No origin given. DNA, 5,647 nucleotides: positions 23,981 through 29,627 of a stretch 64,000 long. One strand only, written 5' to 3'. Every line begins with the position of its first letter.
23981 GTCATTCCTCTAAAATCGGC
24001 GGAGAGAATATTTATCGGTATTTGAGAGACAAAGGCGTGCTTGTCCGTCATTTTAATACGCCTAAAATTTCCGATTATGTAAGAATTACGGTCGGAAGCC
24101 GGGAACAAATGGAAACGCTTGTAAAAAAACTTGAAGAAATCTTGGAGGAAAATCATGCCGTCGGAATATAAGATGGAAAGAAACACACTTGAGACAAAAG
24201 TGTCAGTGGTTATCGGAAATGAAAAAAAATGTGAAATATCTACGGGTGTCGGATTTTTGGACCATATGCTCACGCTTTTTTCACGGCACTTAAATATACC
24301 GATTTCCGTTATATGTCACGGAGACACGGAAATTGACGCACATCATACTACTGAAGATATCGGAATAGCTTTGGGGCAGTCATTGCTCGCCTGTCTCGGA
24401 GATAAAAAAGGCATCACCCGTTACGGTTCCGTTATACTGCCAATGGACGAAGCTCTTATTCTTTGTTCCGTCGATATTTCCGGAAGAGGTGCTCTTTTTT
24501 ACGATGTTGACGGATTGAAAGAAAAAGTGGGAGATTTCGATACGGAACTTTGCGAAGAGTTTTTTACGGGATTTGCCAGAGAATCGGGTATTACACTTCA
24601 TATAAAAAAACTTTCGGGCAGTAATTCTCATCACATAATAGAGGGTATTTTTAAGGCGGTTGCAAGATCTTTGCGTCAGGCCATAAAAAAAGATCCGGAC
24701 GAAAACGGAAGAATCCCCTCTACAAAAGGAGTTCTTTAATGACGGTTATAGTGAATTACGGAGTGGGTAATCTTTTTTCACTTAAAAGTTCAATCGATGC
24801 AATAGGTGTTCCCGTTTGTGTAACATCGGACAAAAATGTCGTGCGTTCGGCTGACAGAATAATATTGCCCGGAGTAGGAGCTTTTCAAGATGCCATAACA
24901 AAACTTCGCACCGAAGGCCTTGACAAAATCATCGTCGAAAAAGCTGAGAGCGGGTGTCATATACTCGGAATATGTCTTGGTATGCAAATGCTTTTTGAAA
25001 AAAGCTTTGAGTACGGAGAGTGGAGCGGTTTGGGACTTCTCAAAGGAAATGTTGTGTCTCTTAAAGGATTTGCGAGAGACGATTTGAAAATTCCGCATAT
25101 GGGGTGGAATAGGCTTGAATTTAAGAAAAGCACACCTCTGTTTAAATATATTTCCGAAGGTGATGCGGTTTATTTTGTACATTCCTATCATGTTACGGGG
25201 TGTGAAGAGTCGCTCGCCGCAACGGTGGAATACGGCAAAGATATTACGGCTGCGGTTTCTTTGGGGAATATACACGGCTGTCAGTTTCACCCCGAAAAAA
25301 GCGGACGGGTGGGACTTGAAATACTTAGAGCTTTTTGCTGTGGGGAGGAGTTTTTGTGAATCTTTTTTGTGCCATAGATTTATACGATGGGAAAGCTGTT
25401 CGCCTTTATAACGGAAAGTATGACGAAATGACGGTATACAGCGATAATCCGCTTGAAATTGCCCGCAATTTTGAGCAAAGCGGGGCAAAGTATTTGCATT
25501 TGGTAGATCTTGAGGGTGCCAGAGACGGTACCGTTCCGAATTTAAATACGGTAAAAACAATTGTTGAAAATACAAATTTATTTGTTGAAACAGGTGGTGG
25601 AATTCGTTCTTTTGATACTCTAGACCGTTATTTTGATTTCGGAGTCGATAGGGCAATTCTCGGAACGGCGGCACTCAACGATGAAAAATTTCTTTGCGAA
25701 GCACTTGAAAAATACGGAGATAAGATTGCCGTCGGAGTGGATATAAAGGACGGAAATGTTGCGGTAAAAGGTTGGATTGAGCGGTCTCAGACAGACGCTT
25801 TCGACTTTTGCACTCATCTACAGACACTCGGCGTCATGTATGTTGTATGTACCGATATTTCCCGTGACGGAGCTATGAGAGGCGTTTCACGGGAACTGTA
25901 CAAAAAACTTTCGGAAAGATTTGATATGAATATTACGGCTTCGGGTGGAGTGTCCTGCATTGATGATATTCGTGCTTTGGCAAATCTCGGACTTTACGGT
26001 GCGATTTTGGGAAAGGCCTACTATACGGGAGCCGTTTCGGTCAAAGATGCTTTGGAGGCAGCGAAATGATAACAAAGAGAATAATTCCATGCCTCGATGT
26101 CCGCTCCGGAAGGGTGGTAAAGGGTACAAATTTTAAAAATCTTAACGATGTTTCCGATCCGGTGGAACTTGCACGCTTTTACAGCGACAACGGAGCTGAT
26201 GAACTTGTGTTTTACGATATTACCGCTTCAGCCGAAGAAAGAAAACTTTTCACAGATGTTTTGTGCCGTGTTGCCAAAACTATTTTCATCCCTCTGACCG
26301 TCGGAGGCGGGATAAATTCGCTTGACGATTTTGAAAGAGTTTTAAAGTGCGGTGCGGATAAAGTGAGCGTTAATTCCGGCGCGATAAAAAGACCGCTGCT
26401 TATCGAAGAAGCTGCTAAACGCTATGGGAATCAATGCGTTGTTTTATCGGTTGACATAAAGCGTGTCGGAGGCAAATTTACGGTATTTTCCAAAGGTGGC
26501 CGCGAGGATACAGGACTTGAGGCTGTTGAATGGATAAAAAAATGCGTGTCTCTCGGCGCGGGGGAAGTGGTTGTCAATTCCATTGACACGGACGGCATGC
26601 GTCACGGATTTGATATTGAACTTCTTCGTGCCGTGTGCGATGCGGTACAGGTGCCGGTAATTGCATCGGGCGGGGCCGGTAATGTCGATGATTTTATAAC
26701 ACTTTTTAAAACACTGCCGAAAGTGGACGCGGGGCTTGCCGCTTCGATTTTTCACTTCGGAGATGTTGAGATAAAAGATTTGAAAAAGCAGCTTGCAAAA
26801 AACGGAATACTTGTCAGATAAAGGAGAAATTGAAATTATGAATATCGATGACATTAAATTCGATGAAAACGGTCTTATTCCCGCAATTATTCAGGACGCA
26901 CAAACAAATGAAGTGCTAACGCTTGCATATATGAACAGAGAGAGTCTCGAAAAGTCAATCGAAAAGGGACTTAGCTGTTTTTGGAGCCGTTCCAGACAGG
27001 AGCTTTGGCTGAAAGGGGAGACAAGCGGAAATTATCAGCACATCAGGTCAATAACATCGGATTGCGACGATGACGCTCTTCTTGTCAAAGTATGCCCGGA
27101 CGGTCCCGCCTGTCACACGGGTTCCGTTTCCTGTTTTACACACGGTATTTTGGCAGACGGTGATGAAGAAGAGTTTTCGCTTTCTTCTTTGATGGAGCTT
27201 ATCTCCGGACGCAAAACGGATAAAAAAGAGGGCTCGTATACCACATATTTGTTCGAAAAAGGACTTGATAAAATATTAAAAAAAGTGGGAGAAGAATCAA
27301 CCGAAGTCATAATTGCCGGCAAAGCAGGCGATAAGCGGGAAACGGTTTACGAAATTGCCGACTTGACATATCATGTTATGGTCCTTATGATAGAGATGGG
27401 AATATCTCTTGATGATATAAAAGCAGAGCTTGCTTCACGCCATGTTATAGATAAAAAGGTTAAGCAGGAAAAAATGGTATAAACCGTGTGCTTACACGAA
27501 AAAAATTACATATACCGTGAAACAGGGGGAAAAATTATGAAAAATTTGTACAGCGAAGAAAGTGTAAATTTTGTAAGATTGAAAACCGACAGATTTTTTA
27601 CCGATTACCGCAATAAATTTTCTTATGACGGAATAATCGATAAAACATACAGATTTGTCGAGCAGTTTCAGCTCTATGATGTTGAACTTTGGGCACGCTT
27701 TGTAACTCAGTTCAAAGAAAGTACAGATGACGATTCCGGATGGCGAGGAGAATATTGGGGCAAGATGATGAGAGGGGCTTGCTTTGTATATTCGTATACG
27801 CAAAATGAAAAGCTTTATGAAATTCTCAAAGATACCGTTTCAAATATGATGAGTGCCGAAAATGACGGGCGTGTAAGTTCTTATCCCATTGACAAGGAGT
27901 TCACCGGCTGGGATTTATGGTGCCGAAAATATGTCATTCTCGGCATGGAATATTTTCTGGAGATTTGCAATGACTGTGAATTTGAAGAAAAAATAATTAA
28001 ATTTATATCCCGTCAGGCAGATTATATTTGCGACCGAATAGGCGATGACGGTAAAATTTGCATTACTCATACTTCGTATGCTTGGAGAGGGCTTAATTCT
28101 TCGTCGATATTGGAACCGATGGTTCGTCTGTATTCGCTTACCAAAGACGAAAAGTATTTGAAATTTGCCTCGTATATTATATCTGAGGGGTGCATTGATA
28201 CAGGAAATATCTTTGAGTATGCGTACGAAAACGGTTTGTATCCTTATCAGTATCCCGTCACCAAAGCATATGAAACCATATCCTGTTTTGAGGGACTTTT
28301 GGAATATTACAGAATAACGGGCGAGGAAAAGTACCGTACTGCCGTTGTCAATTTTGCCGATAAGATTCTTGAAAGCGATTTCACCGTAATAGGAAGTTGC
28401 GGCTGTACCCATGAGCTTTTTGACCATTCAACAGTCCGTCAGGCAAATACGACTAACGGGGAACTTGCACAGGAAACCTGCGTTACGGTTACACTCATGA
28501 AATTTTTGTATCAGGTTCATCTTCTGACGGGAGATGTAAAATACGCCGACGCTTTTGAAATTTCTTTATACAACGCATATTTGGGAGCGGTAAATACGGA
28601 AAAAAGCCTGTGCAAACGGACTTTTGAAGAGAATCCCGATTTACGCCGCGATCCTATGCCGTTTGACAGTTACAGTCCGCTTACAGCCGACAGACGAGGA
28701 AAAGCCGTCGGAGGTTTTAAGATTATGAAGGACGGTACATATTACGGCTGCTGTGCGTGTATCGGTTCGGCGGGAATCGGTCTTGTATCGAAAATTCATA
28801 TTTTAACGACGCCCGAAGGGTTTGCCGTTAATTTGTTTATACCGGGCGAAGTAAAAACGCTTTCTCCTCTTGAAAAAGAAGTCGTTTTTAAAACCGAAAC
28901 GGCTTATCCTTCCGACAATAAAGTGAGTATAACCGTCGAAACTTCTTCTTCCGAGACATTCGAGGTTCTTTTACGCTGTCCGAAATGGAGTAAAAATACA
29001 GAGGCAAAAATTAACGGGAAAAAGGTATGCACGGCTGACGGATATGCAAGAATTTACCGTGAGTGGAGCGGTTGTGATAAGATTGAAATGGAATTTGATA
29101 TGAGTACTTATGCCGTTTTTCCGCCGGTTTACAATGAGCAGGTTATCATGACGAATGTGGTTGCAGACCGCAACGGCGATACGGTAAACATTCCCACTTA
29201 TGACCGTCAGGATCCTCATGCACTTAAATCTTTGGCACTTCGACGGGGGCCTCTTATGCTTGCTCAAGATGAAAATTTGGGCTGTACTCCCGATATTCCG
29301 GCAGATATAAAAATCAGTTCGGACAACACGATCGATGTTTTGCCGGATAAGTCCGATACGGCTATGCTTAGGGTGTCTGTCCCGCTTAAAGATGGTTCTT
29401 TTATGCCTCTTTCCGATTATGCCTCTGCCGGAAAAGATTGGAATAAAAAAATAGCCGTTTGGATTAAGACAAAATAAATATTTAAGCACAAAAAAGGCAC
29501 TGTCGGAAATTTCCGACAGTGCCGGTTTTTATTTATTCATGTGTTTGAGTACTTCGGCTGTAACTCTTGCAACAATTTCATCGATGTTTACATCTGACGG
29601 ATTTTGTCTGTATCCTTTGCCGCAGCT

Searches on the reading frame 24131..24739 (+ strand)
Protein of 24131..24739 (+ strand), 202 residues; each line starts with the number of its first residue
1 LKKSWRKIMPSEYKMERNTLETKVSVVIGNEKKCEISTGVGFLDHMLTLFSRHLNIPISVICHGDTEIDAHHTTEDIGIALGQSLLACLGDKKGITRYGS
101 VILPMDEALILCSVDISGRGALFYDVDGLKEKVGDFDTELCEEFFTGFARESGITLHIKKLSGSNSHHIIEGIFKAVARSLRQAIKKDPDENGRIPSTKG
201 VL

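Call 66: search_protein_families(library=pfam, proteins=[window:24131-24739:+], max_evalue=0.00001)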
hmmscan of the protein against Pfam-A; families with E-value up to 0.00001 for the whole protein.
window:24131-24739:+ (202 aa): 1 family
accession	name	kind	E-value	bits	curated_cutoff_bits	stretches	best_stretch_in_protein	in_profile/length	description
PF00475.24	IGPD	-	3e-60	203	27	1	38-181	1-144/144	Imidazoleglycerol-phosphate dehydratase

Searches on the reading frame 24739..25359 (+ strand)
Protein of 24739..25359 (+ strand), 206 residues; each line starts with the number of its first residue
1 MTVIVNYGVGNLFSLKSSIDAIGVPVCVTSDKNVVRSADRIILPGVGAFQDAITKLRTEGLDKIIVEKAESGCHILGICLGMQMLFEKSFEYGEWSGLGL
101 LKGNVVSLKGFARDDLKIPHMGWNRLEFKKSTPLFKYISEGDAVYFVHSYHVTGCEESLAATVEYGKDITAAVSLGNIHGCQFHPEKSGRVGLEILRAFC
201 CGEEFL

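Call 66: search_protein_families(library=pfam, proteins=[window:24739-25359:+], max_evalue=0.00001)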
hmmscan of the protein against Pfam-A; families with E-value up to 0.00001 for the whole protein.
window:24739-25359:+ (206 aa): 2 families
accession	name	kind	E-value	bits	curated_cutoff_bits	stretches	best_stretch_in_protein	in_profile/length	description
PF00117.34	GATase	-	1.1e-17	64.8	22.8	1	14-199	12-186/190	Glutamine amidotransferase class-I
PF07685.20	GATase_3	-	1.3e-10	41.7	27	1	4-106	10-116/196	CobB/CobQ-like glutamine amidotransferase domain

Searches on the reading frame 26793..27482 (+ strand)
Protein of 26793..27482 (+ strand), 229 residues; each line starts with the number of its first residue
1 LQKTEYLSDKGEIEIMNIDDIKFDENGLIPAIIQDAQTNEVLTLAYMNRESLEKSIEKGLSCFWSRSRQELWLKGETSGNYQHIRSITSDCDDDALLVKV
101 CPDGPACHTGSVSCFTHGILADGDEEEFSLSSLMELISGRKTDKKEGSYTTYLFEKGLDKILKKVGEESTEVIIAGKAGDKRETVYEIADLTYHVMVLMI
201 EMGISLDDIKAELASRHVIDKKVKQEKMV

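Call 66: search_protein_families(library=pfam, proteins=[window:26793-27482:+], max_evalue=0.00001)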
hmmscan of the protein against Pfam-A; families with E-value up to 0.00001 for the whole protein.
window:26793-27482:+ (229 aa): 2 families
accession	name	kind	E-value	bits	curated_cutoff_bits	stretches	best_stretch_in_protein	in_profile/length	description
PF01502.23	PRA-CH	-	6.7e-33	112.8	27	1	44-116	2-74/74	Phosphoribosyl-AMP cyclohydrolase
PF01503.22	PRA-PH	-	6.5e-23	81.4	21.3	1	131-217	2-86/86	Phosphoribosyl-ATP pyrophosphohydrolase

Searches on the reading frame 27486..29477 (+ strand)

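Call 66: search_protein_families(library=pfam, proteins=[window:27486-29477:+], max_evalue=0.00001)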
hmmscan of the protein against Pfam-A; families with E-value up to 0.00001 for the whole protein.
window:27486-29477:+ (663 aa): 3 families
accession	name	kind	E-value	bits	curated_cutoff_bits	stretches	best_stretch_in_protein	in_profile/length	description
PF07944.18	Beta-AFase-like_GH127_cat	-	1.7e-29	103.5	24.9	1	75-373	44-333/376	Beta-L-arabinofuranosidase, GH127 catalytic domain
PF20736.2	Glyco_hydro127M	-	6.6e-20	71.5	24.2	1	447-539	3-95/95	Beta-L-arabinofuranosidase, GH127 middle domain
PF07470.19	Glyco_hydro_88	-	6.9e-06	25.7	26.6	0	208-295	34-107/352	Glycosyl Hydrolase Family 88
